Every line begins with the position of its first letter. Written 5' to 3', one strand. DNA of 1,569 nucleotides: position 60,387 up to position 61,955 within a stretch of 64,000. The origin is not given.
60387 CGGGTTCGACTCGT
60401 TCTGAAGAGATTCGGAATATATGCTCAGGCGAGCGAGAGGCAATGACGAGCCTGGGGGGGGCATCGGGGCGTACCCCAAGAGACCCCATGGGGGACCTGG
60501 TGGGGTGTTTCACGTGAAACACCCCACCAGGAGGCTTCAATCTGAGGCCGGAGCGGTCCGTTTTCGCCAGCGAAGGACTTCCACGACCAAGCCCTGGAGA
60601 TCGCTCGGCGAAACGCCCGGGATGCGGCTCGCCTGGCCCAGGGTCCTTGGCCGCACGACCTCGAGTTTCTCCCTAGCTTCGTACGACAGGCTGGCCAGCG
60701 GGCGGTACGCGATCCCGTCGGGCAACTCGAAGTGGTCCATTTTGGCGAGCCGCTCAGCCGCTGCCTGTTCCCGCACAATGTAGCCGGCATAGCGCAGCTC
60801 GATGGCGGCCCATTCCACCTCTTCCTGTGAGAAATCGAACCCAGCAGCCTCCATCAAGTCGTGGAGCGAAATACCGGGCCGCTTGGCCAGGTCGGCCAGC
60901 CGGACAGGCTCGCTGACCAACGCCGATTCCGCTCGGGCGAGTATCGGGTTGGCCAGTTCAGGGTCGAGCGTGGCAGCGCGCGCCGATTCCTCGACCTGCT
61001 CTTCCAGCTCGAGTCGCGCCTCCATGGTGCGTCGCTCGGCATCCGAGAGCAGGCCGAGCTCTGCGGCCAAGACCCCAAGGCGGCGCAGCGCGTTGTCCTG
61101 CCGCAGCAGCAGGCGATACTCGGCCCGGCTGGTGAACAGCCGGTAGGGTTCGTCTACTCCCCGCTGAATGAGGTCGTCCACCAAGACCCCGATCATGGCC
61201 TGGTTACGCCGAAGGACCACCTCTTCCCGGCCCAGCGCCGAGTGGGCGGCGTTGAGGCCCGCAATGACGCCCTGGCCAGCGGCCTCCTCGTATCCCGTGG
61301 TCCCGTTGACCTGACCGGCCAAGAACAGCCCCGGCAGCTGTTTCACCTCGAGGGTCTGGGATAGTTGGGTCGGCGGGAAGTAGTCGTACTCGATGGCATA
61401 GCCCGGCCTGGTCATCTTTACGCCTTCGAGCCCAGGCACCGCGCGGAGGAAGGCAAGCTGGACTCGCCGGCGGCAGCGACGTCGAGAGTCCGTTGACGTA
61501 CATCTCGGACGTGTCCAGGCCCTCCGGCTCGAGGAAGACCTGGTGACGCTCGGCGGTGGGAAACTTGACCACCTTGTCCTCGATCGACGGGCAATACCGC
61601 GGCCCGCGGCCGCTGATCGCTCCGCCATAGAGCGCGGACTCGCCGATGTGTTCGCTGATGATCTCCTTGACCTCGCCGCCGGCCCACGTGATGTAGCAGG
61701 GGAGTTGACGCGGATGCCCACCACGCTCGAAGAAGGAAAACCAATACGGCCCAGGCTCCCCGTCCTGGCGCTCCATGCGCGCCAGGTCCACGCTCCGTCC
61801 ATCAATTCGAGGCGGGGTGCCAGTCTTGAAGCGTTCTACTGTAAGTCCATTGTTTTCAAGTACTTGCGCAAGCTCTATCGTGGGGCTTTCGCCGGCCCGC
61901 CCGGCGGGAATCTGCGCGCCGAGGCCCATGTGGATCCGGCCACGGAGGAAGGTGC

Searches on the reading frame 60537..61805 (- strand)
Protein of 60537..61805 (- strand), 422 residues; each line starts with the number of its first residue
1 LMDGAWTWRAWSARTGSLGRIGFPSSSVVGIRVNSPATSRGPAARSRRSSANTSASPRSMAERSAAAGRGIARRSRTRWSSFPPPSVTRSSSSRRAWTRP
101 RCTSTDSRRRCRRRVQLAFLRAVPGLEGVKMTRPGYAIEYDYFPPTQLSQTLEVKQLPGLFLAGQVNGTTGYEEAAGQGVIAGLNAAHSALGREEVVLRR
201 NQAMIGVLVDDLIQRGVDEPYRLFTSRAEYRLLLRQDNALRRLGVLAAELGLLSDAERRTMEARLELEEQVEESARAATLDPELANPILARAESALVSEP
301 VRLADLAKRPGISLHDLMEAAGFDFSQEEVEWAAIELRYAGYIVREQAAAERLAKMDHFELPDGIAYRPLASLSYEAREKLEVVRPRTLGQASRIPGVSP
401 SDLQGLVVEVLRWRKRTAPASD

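Call 53: search_protein_families(library=pfam, proteins=[window:60537-61805:-], max_evalue=0.00001)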
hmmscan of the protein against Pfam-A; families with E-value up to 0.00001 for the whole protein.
window:60537-61805:- (422 aa): 3 families
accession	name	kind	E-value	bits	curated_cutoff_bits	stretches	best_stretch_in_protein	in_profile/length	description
PF01134.28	GIDA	-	2.7e-33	116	22.1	1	113-193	310-390/391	Glucose inhibited division protein A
PF13932.14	SAM_GIDA_C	-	4.1e-20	71.8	27.1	1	351-406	1-56/57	tRNA modifying enzyme MnmG/GidA C-terminal helical bundle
PF21680.2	GIDA_C_1st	-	2.4e-10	41.5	24.7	1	259-347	5-96/96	tRNA modifying enzyme MnmG/GidA C-terminal helical domain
